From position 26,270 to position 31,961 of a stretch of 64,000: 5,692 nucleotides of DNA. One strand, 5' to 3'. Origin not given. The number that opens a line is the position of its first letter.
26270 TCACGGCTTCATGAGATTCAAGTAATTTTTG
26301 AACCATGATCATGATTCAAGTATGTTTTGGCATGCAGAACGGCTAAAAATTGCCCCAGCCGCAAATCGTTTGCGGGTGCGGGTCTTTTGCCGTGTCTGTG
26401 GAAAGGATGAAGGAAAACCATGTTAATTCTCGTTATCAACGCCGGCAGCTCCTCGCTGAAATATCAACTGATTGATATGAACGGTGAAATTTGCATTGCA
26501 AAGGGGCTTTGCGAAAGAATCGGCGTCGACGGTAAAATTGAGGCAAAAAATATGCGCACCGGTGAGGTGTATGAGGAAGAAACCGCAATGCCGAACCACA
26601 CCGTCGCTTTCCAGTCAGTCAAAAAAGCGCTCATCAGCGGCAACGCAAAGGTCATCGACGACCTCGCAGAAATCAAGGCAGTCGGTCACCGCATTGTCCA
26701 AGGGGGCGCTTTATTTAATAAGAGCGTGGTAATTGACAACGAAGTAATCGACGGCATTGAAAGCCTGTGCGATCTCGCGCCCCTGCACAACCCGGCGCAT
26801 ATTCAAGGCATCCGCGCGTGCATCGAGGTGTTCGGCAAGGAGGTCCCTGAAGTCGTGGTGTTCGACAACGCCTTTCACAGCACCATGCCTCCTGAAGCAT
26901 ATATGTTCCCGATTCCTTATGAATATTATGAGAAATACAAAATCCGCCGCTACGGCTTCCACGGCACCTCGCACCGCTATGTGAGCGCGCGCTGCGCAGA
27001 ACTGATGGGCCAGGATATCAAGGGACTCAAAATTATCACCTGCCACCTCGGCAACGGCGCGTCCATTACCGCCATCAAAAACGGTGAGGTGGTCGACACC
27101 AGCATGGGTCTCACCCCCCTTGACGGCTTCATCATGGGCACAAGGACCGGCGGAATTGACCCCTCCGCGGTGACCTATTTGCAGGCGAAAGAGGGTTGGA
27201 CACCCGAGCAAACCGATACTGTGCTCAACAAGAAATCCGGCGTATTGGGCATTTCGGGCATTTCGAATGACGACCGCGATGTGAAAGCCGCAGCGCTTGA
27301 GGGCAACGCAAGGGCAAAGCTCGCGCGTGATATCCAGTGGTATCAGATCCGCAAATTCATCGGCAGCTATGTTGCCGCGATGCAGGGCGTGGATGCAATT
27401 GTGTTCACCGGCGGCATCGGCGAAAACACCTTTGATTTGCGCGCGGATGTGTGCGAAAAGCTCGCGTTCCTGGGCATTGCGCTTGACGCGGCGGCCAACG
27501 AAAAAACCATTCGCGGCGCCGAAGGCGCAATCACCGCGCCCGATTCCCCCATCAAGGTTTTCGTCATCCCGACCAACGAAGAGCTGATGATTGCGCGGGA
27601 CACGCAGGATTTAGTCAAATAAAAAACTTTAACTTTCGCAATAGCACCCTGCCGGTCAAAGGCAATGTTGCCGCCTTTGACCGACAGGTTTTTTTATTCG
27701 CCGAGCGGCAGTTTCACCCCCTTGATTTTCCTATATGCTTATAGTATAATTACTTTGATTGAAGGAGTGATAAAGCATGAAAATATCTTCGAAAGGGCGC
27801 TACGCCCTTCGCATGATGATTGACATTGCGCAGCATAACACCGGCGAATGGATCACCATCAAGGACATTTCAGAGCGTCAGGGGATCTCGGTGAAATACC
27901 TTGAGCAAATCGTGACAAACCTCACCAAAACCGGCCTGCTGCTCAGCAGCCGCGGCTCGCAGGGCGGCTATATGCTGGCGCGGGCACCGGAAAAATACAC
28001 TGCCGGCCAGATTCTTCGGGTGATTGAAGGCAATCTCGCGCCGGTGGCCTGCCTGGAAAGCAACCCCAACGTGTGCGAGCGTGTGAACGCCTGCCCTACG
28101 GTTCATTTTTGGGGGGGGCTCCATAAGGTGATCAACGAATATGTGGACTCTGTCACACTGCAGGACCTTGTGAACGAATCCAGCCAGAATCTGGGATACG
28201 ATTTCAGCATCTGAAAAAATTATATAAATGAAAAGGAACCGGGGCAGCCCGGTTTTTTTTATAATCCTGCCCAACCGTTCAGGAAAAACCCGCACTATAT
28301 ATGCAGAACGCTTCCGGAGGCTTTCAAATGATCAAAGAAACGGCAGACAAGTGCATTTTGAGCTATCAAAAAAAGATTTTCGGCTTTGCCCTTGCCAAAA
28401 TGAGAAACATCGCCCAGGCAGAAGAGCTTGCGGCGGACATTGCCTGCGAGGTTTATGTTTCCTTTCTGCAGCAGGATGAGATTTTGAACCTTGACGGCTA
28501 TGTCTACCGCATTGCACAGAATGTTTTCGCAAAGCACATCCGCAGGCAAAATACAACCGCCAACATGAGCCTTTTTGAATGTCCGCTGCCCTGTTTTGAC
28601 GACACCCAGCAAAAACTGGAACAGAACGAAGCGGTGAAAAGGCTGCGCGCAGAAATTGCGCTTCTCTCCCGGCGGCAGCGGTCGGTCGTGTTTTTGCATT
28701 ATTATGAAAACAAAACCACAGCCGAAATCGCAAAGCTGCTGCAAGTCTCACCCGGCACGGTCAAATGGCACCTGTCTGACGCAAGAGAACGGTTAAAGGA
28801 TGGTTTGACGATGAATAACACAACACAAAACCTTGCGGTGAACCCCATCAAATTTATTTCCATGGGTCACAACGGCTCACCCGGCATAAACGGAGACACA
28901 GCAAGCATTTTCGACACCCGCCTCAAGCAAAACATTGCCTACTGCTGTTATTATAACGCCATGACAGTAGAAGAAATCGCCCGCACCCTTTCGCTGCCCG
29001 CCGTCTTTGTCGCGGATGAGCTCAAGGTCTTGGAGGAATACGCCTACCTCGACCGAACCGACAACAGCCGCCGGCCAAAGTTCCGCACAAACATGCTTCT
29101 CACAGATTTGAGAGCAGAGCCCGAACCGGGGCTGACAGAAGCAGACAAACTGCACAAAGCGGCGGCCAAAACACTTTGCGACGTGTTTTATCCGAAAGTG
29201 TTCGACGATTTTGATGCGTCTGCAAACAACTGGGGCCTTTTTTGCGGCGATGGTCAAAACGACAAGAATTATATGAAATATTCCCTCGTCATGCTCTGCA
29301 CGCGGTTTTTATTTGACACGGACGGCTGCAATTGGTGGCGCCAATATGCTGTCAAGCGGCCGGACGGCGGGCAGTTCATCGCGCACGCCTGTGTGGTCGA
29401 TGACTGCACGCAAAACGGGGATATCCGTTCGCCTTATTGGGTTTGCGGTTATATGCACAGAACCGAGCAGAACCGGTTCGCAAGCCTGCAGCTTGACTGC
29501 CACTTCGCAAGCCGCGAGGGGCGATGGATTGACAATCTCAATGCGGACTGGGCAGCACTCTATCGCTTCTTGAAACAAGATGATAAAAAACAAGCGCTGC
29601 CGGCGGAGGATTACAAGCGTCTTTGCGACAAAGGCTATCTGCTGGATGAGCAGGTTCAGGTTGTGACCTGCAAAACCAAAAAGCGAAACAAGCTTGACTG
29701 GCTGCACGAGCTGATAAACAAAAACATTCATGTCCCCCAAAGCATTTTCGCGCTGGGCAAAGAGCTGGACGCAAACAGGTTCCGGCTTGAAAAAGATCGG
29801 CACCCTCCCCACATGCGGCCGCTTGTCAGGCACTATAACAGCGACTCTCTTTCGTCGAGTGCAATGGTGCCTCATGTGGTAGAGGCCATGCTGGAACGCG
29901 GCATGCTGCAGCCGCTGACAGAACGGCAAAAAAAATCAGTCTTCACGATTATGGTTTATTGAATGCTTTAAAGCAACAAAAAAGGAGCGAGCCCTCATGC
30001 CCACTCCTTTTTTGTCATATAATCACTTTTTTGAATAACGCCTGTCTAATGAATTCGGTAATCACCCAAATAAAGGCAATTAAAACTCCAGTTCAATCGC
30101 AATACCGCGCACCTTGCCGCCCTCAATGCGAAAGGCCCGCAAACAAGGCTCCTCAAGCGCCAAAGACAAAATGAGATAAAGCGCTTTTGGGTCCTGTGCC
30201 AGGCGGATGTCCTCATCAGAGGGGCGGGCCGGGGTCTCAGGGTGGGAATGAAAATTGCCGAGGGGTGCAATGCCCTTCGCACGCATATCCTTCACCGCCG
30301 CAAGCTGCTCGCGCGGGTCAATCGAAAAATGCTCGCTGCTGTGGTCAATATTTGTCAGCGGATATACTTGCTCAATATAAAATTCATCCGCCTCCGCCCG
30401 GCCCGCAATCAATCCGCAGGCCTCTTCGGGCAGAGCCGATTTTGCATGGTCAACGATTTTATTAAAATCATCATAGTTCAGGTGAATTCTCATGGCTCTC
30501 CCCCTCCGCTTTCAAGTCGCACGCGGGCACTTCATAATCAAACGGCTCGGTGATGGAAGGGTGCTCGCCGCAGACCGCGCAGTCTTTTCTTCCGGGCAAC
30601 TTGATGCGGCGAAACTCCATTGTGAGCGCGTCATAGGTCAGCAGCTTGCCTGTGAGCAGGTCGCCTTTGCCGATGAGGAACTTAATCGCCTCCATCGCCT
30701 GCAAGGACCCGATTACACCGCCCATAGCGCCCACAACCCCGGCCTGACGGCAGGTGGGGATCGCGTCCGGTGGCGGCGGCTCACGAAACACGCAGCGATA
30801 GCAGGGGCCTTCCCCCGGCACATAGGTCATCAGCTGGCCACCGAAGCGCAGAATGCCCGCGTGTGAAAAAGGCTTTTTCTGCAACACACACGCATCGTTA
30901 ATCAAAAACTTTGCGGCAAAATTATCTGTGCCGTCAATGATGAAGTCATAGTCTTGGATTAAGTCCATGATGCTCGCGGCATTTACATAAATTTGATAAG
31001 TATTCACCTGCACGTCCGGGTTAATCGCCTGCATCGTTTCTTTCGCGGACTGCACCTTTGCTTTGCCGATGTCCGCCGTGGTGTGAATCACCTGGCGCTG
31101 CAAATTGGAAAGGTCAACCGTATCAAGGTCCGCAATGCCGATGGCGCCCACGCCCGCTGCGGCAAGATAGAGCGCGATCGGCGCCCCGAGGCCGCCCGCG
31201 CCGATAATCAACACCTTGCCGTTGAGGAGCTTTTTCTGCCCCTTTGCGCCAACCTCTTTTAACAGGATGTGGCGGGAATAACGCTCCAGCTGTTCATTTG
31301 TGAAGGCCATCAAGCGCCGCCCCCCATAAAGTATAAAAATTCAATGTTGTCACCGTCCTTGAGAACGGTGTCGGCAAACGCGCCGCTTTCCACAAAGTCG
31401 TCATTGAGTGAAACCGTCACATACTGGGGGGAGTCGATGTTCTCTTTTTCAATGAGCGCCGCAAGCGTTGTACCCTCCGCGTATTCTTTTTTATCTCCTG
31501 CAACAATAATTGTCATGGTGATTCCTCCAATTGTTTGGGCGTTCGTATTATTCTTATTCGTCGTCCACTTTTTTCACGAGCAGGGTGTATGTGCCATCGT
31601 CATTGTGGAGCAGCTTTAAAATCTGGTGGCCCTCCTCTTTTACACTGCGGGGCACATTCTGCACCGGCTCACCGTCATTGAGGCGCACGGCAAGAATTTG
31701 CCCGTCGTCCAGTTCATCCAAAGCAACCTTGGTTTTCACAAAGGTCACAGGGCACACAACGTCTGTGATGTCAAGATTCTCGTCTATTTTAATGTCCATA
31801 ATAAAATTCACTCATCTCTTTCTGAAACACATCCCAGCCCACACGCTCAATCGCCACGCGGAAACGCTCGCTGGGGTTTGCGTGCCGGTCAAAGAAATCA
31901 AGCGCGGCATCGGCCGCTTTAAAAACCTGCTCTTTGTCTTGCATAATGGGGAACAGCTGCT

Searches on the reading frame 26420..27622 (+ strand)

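Call 58: search_protein_families(library=pfam, proteins=[window:26420-27622:+], max_evalue=0.00001)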
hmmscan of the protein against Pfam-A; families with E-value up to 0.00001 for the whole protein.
window:26420-27622:+ (400 aa): 1 family
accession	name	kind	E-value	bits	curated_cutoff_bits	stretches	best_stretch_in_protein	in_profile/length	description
PF00871.23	Acetate_kinase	-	2.4e-148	494.4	22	1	2-393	1-392/392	Acetokinase family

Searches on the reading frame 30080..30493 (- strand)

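Call 69: search_protein_families(library=pfam, max_evalue=0.00001, proteins=[window:30080-30493:-])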
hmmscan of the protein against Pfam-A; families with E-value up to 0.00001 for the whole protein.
window:30080-30493:- (137 aa): 1 family
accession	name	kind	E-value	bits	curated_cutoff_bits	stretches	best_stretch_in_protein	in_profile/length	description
PF14464.11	Prok-JAB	-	2.5e-26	92.2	25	1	10-123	5-113/114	Prokaryotic homologs of the JAB domain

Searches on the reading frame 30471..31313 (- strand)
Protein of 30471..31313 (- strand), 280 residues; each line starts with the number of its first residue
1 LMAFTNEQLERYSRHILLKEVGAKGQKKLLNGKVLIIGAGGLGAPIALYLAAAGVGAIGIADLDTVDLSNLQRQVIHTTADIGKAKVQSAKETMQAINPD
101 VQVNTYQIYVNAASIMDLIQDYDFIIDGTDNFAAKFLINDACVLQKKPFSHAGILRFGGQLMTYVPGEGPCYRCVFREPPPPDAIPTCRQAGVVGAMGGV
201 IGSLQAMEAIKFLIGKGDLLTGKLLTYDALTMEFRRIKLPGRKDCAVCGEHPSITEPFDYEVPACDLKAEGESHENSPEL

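Call 69: search_protein_families(library=pfam, max_evalue=0.00001, proteins=[window:30471-31313:-])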
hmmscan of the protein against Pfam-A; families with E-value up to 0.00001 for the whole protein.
window:30471-31313:- (280 aa): 1 family
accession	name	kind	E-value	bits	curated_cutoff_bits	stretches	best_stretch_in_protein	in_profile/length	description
PF00899.27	ThiF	-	2.5e-85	285.9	28.1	1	12-245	1-236/238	ThiF family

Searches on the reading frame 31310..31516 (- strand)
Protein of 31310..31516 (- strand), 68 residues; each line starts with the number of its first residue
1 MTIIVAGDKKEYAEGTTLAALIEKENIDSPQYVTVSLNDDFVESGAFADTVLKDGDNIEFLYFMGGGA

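Call 69: search_protein_families(library=pfam, max_evalue=0.00001, proteins=[window:31310-31516:-])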
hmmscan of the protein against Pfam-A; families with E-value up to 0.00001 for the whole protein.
window:31310-31516:- (68 aa): 1 family
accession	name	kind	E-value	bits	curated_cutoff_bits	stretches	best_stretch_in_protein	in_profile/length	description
PF02597.26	ThiS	-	4.9e-13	49.9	22.5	1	9-67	15-76/76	ThiS family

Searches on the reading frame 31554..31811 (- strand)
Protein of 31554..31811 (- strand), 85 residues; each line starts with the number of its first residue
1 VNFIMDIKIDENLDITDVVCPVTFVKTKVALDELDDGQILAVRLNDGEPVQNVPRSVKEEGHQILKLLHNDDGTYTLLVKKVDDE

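Call 69: search_protein_families(library=pfam, max_evalue=0.00001, proteins=[window:31554-31811:-])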
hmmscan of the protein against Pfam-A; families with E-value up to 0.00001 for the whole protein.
window:31554-31811:- (85 aa): 1 family
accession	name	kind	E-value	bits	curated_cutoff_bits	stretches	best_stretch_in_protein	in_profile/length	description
PF01206.22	TusA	-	1.7e-19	69.8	28.6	1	12-81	2-70/70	Sulfurtransferase TusA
